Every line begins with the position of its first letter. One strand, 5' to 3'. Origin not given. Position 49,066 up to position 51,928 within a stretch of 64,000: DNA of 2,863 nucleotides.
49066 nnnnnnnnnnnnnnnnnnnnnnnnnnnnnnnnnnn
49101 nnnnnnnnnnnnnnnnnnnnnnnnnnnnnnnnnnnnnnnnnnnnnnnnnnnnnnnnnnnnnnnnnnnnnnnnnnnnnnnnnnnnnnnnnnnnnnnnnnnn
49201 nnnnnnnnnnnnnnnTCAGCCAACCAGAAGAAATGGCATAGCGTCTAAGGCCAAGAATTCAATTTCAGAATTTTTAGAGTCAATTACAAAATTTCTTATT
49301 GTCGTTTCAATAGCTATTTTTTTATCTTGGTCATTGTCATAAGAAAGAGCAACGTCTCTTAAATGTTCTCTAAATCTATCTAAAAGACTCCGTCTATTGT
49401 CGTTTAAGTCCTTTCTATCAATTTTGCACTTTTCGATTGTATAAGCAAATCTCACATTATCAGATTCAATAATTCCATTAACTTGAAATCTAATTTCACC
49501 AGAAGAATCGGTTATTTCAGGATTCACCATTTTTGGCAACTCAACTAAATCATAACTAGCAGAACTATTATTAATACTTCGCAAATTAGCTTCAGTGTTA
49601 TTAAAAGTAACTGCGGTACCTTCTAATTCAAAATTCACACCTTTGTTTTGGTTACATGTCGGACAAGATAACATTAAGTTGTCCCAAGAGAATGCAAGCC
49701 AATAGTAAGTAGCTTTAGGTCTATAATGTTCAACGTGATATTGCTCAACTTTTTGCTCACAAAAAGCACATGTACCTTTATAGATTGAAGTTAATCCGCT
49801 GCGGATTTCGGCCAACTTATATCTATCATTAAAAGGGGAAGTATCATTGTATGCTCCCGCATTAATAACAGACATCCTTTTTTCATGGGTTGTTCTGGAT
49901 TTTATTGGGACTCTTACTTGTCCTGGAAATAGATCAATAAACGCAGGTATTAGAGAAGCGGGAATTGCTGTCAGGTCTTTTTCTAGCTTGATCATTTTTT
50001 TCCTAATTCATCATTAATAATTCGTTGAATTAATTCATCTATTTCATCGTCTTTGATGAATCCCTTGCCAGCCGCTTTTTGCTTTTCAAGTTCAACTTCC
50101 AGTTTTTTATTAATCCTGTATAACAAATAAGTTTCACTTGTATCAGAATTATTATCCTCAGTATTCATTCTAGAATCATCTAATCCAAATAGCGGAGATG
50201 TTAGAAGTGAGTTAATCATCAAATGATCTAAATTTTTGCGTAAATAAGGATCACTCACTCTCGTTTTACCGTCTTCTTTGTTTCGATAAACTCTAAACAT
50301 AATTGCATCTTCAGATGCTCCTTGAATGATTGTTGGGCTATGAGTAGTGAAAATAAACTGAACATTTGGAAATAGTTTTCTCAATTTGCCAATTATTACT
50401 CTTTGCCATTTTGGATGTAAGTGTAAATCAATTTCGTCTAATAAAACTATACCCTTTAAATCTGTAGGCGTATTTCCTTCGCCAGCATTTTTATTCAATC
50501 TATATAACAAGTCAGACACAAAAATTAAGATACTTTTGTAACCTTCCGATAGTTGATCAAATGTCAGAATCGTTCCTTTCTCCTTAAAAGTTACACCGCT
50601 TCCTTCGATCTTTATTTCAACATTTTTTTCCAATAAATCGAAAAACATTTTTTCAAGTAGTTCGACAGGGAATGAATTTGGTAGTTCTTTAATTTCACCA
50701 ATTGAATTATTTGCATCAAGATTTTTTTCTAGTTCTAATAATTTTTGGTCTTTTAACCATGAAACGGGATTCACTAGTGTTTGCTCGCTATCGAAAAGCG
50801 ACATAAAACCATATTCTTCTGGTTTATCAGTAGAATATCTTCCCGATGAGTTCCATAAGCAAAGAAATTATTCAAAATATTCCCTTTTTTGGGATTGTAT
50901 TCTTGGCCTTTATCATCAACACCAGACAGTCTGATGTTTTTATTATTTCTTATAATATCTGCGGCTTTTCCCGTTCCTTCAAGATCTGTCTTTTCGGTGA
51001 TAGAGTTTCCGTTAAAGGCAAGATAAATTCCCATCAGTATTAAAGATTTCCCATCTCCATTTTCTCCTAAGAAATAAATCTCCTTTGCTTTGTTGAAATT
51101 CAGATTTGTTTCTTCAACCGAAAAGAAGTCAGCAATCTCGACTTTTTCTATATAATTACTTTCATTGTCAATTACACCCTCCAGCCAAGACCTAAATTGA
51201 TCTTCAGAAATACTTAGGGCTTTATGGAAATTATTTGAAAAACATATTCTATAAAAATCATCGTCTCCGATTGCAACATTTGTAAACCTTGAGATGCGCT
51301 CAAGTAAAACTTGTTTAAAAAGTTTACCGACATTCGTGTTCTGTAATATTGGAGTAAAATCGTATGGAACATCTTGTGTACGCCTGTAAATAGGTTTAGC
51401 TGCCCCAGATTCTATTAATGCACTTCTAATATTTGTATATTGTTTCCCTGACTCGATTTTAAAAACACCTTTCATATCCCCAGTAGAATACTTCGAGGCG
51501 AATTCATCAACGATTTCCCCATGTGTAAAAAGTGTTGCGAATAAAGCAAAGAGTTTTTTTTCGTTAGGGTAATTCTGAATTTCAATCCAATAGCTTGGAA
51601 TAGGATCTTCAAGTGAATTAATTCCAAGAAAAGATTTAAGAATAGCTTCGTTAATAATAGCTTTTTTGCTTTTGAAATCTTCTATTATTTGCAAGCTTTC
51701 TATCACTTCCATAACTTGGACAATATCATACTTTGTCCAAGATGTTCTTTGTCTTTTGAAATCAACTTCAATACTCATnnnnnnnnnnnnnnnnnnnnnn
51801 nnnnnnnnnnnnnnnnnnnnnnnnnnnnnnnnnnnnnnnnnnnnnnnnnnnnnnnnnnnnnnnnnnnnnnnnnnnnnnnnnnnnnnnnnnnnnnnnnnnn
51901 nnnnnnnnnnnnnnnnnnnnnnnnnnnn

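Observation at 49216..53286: Methyltransferase-linked Septu-like operon (HTH - Dam-family MTase - PtuA-like ATPase - PtuB-like HNH) sitting inside the cassette array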

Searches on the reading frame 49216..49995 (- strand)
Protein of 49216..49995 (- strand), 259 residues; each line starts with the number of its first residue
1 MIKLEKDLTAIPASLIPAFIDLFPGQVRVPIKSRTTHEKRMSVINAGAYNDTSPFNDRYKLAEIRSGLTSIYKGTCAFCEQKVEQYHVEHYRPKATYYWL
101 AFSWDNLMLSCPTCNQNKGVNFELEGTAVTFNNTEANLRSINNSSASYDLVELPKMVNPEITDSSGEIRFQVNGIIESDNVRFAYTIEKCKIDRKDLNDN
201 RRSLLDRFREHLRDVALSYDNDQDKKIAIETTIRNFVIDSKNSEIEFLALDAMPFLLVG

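Call 3: search_protein_families(library=pfam, proteins=[window:49216-49995:-], max_evalue=0.01)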
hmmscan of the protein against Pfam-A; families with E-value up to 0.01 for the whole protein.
window:49216-49995:- (259 aa): 3 families
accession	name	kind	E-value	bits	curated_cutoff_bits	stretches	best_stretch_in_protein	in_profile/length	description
PF01844.29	HNH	-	2.9e-07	31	21.4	1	76-119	1-45/47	HNH endonuclease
PF05766.18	NinG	-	0.00056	20.2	25.4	1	76-123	96-144/193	Bacteriophage Lambda NinG protein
PF14279.12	HNH_5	-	0.0051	17.2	27.5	0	76-123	1-48/56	HNH endonuclease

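Call 4: search_protein_families(library=padloc, proteins=[window:49216-49995:-], max_evalue=0.01)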
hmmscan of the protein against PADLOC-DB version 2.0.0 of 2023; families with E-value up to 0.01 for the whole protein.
window:49216-49995:- (259 aa): 76 families (the best 25 are shown)
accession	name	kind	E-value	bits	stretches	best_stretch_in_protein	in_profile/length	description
PDLC00316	PtuB1|PtuB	-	3.7e-38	129.8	1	31-250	23-264/301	Unknown function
PDLC00339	PtuB1|PtuB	-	6.4e-32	109.4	1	53-249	43-247/261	Unknown function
PDLC00292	PtuA1|PtuA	-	8.5e-27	91.8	1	49-249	34-235/726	AAA ATPase domain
PDLC00337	PtuB1|PtuB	-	8.6e-25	85.9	1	38-233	22-190/216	Unknown function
PDLC00288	PtuA1|PtuA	-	1.5e-24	84.6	1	61-230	52-222/733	AAA ATPase domain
PDLC00328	PtuB1|PtuB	-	4.7e-24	83.4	1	39-223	27-240/295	Unknown function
PDLC00319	PtuB1|PtuB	-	4.9e-22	76.8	1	57-223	52-245/310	Unknown function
PDLC00336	PtuB1|PtuB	-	1.1e-17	62.5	1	57-119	47-112/250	Unknown function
PDLC00291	PtuA1|PtuA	-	1.1e-17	61.8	1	57-223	48-230/773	AAA ATPase domain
PDLC02924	HNH_I-A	-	4e-17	60.9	1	49-230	23-178/198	-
PDLC00330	PtuB1|PtuB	-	4.2e-17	60.9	1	58-234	38-231/271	Unknown function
PDLC00329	PtuB1|PtuB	-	1.6e-16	58.5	1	50-133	41-136/331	Unknown function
PDLC00333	PtuB1|PtuB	-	4.7e-15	53.8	1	59-228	46-226/272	Unknown function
PDLC00324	PtuB1|PtuB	-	7e-15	53.3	1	59-241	28-191/209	Unknown function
PDLC00351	PtuB1|PtuB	-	7.6e-15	53.5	1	57-123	40-110/195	Unknown function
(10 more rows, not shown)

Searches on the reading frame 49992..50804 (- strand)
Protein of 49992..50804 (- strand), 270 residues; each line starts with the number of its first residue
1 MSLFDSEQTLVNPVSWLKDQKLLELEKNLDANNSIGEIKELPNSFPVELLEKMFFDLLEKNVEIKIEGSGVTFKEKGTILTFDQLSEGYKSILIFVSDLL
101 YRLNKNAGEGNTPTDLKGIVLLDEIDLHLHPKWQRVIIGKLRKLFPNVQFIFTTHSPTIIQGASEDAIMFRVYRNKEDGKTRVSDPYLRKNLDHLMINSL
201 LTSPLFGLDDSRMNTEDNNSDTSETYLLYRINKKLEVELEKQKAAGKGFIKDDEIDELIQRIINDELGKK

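Call 3: search_protein_families(library=pfam, proteins=[window:49992-50804:-], max_evalue=0.01)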
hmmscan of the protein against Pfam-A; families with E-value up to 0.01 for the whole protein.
window:49992-50804:- (270 aa): 3 families
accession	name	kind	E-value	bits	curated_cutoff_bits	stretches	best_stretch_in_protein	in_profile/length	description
PF13304.12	AAA_21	-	1.6e-16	61.7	27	1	25-160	200-303/304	AAA domain, putative AbiEii toxin, Type IV TA system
PF13175.12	AAA_15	-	1.4e-13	51.7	32.1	1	24-160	239-374/374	AAA ATPase domain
PF02463.25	SMC_N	-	0.0014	18.6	40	1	118-167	160-209/220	RecF/RecN/SMC N terminal domain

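Call 4: search_protein_families(library=padloc, proteins=[window:49992-50804:-], max_evalue=0.01)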
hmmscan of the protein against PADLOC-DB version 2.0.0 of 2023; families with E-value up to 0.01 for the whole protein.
window:49992-50804:- (270 aa): 113 families (the best 25 are shown)
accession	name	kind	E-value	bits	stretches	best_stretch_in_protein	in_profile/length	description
PDLC00295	PtuA1|PtuA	-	1.1e-42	144.7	1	48-242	220-410/451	AAA ATPase domain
PDLC00271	PtuA1|PtuA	-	8.5e-41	138.9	1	11-170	178-332/421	AAA ATPase domain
PDLC00304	PtuA1|PtuA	-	1.6e-40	137.6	1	2-216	174-383/444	AAA ATPase domain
PDLC00269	PtuA1|PtuA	-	1.9e-38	130.9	1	2-217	183-396/446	AAA ATPase domain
PDLC00287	PtuA1|PtuA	-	3.2e-38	129.8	1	77-240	400-564/584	AAA ATPase domain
PDLC00299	PtuA1|PtuA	-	6.5e-38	129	1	19-187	279-446/535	AAA ATPase domain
PDLC02913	ATPase_I-A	-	8.1e-38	128.8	1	41-170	285-417/508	-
PDLC00301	PtuA1|PtuA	-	8.8e-38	128.4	1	57-220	220-381/429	AAA ATPase domain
PDLC00278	PtuA1|PtuA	-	5.4e-37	126.1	1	10-171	181-342/436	AAA ATPase domain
PDLC00292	PtuA1|PtuA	-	6.1e-36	122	1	47-212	472-630/726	AAA ATPase domain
PDLC00298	PtuA1|PtuA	-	2.8e-35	120.2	1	51-169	223-334/423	AAA ATPase domain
PDLC00275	PtuA1|PtuA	-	1.9e-33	114.3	1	4-188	95-273/348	AAA ATPase domain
PDLC00267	PtuA1|PtuA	-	3e-33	113.6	1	76-169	245-338/438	AAA ATPase domain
PDLC00268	PtuA1|PtuA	-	7.4e-32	109.3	1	20-175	176-325/411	AAA ATPase domain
PDLC00310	PtuA1|PtuA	-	1.7e-31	107.8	1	72-188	244-360/443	AAA ATPase domain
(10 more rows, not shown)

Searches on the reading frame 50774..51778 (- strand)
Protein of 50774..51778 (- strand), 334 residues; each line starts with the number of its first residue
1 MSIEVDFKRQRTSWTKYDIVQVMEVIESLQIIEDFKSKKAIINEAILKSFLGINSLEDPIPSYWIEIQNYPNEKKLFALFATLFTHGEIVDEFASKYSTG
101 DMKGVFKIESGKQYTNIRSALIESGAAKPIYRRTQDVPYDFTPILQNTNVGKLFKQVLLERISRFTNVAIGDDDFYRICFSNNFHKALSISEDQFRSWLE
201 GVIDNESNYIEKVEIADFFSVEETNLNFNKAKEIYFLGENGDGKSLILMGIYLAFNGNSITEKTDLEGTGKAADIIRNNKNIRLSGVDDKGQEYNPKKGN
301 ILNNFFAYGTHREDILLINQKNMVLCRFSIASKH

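Call 3: search_protein_families(library=pfam, proteins=[window:50774-51778:-], max_evalue=0.01)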
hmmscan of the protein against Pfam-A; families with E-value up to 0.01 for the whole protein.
window:50774-51778:- (334 aa): 1 family
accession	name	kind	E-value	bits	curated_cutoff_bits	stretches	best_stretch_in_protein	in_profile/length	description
PF13476.12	AAA_23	-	4.3e-05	24.7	27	1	212-280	1-68/201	AAA domain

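Call 4: search_protein_families(library=padloc, proteins=[window:50774-51778:-], max_evalue=0.01)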
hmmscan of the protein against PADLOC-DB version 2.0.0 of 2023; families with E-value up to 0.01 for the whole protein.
window:50774-51778:- (334 aa): 25 families
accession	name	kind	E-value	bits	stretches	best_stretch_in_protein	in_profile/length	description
PDLC00292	PtuA1|PtuA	-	1.3e-08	31.7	1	206-280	305-380/726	AAA ATPase domain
PDLC00288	PtuA1|PtuA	-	2.2e-06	24.6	1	198-278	302-385/733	AAA ATPase domain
PDLC00279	PtuA1|PtuA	-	8.6e-06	23.1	1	207-290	3-83/416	AAA ATPase domain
PDLC00299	PtuA1|PtuA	-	1.5e-05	22.1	1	193-281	38-126/535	AAA ATPase domain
PDLC02913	ATPase_I-A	-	4.4e-05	20.8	1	185-255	30-98/508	-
PDLC03878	NsnB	-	0.00011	20.1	1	210-291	2-90/345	-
PDLC03859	LmuB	-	0.00014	19.3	1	209-285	4-73/611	-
PDLC02358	Old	-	0.00037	17.4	1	209-263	3-55/578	Old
PDLC00298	PtuA1|PtuA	-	0.0004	17.6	1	210-257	3-49/423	AAA ATPase domain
PDLC00102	GajA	-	0.00042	16.9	1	209-258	2-50/532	AAA ATPase domain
PDLC00284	PtuA1|PtuA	-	0.00056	16.8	1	194-261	46-115/545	AAA ATPase domain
PDLC04213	HEC-02A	-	0.00066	17.3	1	210-262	3-54/337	-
PDLC00295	PtuA1|PtuA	-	0.00066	16.9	1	209-260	2-61/451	AAA ATPase domain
PDLC00271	PtuA1|PtuA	-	0.0007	17.2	1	210-265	3-59/421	AAA ATPase domain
PDLC00091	GajA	-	0.00087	16.2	1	209-260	2-53/627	AAA ATPase domain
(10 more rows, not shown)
